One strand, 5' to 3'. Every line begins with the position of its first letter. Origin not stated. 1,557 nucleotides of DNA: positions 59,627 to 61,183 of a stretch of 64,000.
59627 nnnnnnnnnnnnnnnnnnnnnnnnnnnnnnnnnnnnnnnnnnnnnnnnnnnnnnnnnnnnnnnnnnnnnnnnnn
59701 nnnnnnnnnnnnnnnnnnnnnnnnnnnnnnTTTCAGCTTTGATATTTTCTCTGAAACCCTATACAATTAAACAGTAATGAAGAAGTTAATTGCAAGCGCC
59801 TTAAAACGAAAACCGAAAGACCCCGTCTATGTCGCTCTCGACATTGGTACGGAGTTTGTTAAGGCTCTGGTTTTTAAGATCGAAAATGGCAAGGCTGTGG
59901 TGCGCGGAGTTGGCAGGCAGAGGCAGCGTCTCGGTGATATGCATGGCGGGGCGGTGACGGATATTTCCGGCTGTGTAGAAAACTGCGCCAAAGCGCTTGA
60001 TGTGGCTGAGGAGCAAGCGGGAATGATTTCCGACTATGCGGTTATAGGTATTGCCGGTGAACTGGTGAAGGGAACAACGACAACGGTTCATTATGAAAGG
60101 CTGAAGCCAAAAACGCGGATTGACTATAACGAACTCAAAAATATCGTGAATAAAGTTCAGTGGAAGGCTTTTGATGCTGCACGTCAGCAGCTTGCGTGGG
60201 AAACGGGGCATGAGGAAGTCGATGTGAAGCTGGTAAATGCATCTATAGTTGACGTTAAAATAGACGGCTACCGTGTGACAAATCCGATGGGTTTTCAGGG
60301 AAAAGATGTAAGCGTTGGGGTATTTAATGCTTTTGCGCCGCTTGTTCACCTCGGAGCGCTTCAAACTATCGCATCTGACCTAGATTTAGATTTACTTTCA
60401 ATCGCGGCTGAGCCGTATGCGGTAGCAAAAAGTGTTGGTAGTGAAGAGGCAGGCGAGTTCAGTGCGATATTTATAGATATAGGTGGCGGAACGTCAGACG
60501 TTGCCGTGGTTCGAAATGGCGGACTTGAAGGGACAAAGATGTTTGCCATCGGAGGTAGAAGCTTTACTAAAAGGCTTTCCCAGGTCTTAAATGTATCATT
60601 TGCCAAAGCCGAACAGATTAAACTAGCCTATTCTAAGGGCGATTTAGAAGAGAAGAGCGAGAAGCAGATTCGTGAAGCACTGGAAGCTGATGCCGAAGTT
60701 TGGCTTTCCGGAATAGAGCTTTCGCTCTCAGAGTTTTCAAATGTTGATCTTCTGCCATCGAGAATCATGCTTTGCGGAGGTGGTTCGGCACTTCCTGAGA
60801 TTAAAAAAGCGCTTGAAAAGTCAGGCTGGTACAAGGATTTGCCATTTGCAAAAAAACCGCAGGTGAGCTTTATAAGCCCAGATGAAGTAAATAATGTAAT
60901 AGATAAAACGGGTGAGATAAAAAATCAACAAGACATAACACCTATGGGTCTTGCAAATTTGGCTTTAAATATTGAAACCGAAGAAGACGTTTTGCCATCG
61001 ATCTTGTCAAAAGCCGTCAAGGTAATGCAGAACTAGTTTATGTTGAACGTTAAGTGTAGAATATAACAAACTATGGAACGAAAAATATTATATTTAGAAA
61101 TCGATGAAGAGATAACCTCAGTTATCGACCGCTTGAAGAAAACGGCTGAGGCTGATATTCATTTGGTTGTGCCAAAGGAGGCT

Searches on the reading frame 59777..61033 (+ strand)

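Call 62: search_protein_families(library=pfam, proteins=[window:59777-61033:+], max_evalue=0.00001)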
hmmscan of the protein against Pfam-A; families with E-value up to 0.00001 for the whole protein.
window:59777-61033:+ (419 aa): 3 families
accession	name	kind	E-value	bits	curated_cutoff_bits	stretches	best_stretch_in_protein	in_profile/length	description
PF14450.12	FtsA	-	8.5e-18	65.4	31.8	1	232-357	2-103/127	Cell division protein FtsA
PF06723.19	MreB_Mbl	-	3e-08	33.3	27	0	195-275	112-192/327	MreB/Mbl protein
PF06277.17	EutA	-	1.6e-06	27.8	27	1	227-282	142-199/475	Ethanolamine utilisation protein EutA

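Call 88: search_protein_families(library=ncbifam, proteins=[window:59777-61033:+], max_evalue=0.001)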
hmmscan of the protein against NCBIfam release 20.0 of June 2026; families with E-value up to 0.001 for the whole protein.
window:59777-61033:+ (419 aa): 13 families
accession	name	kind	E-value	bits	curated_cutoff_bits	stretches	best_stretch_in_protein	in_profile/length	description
TIGR01174.1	ftsA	equivalog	3.8e-30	105.2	175.85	1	18-297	2-265/371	cell division protein FtsA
NF007009.0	PRK09472.1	equivalog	9.5e-12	44.7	409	1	214-286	190-262/420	cell division protein FtsA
NF011660.0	PRK15080.1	equivalog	2.8e-11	43.1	182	1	194-349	112-250/277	ethanolamine utilization protein EutJ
TIGR01175.1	pilM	subfamily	2.2e-09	36.8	133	1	20-347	7-303/348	type IV pilus assembly protein PilM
NF007992.0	PRK10719.1-3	equivalog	3.6e-07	29.4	598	1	205-263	124-180/478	ethanolamine ammonia-lyase reactivating factor EutA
NF010539.0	PRK13927.1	subfamily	7.9e-07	28.3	293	1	211-284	134-213/339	rod shape-determining protein MreB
TIGR02529.1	EutJ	subfamily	1.2e-06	28.2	152.1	1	204-348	89-216/239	ethanolamine utilization protein EutJ family protein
NF045709.1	Amuc_1101_fam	equivalog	3.6e-06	26.1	650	0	229-301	179-250/608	Amuc_1101 family PilM-like pilus complex protein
TIGR00904.1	mreB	subfamily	7e-06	25.3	365.75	0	211-267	133-189/334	MreB/Mrl family cell shape determining protein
NF009947.0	PRK13411.1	equivalog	1.4e-05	23.4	1002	1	203-311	160-268/662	molecular chaperone DnaK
NF010540.1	PRK13929.1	exception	9.2e-05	21.7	515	0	199-270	121-192/334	rod-share determining protein MreBH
NF009946.0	PRK13410.1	equivalog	0.00015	20.1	1019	1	204-293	163-257/669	molecular chaperone DnaK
NF001413.0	PRK00290.1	equivalog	0.00017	20.1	648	0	204-290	161-251/625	molecular chaperone DnaK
